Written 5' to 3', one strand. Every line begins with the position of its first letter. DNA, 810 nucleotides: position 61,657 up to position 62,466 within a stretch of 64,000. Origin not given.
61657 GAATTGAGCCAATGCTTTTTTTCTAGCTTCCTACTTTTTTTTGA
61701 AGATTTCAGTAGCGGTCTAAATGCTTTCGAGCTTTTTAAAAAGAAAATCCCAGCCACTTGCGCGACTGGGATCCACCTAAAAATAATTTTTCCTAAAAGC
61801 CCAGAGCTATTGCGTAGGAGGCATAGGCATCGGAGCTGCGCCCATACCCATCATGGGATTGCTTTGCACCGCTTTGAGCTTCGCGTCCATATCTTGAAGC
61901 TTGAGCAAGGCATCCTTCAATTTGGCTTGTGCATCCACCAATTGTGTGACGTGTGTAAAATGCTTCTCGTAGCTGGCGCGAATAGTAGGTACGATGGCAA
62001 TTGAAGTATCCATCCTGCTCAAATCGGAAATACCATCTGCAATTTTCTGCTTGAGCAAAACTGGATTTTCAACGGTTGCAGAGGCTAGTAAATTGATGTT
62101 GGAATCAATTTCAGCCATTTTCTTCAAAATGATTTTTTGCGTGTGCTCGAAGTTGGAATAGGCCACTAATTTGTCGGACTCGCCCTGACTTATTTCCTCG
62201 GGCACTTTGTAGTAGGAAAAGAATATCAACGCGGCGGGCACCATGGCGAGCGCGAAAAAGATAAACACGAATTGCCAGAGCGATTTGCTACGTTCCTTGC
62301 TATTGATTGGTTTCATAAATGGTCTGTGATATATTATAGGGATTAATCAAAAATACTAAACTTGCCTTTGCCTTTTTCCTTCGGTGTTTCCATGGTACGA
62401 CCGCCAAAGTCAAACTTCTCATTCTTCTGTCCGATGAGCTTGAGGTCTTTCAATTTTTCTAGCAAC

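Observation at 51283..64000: Bacteroidota-type (T6SS-iii) type VI secretion cluster with no membrane-complex genes in view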

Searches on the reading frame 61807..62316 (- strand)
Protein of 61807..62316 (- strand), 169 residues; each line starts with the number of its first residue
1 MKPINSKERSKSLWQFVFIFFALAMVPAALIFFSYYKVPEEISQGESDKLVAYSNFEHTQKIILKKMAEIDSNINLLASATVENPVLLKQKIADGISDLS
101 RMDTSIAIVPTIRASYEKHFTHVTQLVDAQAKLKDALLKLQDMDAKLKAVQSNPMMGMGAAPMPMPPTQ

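Call 4: search_protein_families(library=pfam, proteins=[window:61807-62316:-], max_evalue=0.01)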
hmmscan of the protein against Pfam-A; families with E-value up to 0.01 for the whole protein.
window:61807-62316:- (169 aa): 1 family
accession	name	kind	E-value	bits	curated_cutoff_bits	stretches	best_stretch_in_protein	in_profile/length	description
PF17561.7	TssO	-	9.8e-14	52.2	29.2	1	4-147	1-137/148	Type VI secretion system, TssO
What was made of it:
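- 61807..62316 (-): tssO, single-pass membrane-complex protein (169 aa). It is the only TssO/TssQ-like gene in the cluster. PF17561 E 1e-13 (call 4).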

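Call 5: search_protein_families(library=ncbifam, proteins=[window:61807-62316:-], max_evalue=0.01)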
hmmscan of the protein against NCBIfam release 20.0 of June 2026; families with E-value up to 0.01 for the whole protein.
window:61807-62316:- (169 aa): 1 family
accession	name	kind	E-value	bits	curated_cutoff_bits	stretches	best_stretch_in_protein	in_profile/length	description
TIGR03566.1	FMN_reduc_MsuE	equivalog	0.0023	17.7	212.5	1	65-133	34-100/174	FMN reductase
